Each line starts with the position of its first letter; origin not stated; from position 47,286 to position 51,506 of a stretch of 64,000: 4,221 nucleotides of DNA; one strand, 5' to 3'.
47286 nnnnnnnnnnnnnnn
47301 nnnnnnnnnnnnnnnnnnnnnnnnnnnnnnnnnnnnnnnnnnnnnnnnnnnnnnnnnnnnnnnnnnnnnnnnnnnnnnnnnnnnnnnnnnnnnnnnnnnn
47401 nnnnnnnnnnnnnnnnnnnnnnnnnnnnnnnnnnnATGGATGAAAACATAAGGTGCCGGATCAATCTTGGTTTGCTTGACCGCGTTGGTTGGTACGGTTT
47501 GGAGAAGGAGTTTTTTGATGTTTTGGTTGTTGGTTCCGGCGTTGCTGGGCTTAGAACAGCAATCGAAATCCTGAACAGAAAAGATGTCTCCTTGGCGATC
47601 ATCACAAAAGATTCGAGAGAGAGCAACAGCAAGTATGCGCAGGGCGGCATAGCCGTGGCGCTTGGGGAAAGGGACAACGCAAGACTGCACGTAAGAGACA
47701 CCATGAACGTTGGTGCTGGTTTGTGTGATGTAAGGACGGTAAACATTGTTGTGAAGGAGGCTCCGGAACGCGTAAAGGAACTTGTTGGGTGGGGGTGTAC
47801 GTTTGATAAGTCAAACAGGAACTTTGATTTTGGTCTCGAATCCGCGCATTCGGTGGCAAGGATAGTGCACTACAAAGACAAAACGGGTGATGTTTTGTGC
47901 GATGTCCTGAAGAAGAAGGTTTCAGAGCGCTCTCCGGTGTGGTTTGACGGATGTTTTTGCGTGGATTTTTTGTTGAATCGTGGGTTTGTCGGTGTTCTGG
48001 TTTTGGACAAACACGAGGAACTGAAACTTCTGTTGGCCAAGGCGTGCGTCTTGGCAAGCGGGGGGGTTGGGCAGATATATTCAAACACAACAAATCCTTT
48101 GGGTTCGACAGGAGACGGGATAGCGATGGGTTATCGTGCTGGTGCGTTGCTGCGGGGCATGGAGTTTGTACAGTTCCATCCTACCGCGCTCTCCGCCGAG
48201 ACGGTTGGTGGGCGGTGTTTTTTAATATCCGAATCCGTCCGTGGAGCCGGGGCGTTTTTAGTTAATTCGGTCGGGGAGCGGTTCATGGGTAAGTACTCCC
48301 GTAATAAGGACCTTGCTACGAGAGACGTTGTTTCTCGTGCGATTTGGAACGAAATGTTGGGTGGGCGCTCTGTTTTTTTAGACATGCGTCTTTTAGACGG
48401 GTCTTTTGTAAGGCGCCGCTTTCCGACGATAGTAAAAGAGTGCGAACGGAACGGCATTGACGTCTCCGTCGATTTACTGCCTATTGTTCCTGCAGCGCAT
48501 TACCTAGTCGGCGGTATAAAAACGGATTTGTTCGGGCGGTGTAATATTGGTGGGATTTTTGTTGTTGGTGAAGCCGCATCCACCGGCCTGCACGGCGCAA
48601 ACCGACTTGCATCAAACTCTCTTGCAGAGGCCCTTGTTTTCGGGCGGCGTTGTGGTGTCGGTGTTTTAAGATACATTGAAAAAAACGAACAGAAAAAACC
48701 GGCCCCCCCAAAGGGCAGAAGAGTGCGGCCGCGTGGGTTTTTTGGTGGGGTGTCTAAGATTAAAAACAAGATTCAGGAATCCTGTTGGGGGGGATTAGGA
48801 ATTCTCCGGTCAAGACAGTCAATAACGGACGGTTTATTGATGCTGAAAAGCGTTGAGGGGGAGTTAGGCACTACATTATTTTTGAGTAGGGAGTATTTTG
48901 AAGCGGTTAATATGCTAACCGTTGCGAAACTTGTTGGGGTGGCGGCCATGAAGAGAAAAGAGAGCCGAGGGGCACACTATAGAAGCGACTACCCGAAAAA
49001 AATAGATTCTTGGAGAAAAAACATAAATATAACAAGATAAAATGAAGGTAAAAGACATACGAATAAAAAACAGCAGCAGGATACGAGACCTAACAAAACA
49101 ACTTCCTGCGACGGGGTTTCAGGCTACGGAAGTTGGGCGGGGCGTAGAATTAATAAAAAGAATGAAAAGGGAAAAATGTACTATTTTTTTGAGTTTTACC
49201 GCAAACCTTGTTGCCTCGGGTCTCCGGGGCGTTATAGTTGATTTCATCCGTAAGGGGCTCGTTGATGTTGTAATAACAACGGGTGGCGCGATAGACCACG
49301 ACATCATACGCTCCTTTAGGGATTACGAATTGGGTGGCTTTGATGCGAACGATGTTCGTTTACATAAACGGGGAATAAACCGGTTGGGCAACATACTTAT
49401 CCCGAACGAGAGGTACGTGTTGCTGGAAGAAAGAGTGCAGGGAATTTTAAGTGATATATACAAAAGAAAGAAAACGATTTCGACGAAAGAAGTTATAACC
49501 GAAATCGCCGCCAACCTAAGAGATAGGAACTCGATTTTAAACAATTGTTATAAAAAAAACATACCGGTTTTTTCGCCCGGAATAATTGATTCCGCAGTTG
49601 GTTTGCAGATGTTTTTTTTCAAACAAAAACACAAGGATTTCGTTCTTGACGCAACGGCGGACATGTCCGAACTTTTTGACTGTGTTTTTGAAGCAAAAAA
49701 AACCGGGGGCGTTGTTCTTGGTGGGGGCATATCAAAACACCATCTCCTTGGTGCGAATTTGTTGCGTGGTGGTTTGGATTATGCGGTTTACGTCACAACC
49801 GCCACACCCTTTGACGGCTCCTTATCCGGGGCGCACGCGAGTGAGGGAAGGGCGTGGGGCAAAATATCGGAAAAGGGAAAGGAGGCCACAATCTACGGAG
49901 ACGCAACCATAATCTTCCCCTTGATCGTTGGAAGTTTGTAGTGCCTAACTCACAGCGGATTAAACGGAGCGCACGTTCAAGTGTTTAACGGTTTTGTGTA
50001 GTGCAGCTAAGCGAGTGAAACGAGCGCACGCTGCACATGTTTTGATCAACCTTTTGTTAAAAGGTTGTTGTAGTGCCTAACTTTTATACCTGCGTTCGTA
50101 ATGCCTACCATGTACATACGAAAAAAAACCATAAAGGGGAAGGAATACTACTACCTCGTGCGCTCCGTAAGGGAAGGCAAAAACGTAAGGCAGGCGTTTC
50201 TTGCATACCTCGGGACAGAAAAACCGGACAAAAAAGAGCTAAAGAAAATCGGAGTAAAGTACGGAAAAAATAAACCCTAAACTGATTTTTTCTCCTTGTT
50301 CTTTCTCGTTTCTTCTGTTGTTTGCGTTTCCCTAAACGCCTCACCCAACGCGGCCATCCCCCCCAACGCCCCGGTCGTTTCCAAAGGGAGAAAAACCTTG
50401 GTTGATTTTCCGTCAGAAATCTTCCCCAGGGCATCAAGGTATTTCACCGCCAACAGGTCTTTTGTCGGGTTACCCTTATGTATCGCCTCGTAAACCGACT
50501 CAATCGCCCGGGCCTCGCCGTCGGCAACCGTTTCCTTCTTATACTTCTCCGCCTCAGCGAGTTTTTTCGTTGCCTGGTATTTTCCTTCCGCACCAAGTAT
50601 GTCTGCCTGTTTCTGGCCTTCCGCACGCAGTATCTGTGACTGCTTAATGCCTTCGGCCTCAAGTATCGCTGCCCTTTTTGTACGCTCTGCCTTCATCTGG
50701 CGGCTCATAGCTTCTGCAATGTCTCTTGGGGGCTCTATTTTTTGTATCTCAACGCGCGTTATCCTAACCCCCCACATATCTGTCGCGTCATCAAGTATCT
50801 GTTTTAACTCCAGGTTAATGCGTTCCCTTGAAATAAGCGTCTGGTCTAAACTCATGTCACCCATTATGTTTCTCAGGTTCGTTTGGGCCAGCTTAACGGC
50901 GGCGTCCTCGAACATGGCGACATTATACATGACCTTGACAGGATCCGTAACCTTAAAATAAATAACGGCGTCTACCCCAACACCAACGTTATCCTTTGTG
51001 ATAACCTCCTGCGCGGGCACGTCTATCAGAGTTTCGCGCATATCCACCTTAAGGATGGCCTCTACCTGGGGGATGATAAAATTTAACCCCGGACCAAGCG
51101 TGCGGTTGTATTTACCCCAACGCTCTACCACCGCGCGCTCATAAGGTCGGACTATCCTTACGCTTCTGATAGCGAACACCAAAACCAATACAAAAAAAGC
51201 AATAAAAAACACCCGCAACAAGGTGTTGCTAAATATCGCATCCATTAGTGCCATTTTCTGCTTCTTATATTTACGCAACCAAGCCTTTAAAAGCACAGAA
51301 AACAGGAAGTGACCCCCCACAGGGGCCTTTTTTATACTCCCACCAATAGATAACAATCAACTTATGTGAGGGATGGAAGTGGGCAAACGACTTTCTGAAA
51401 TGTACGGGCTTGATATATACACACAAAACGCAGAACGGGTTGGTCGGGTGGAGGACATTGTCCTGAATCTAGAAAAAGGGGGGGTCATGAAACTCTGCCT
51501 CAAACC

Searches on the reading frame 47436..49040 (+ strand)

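Call 17: search_protein_families(library=pfam, proteins=[window:47436-49040:+], max_evalue=0.0001)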
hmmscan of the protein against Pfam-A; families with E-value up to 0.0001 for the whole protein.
window:47436-49040:+ (534 aa): 3 families
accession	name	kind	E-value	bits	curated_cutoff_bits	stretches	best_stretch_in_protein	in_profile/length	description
PF00890.30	FAD_binding_2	-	1.2e-73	249.1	20.4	1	28-396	1-414/414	FAD binding domain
PF02910.25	Succ_DH_flav_C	-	3.9e-12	46.7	20.8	1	446-529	4-97/130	Fumarate reductase flavoprotein C-term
PF07992.20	Pyr_redox_2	-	1.4e-05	25.1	26.1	0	27-73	1-43/291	Pyridine nucleotide-disulphide oxidoreductase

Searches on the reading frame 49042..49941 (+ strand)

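Call 17: search_protein_families(library=pfam, proteins=[window:49042-49941:+], max_evalue=0.0001)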
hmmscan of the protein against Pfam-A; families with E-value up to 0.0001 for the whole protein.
window:49042-49941:+ (299 aa): 1 family
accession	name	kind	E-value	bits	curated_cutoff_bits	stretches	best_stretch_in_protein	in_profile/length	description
PF01916.23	DS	-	6.4e-105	351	27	1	17-297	2-286/288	Deoxyhypusine synthase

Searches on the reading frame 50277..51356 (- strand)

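Call 54: search_protein_families(library=pfam, proteins=[window:50277-51356:-], max_evalue=0.0001)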
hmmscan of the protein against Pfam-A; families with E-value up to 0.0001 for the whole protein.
window:50277-51356:- (359 aa): 1 family
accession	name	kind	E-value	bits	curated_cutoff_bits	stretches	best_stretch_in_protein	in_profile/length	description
PF01145.31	Band_7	-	2.9e-43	148.4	23.6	1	68-236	2-174/176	SPFH domain / Band 7 family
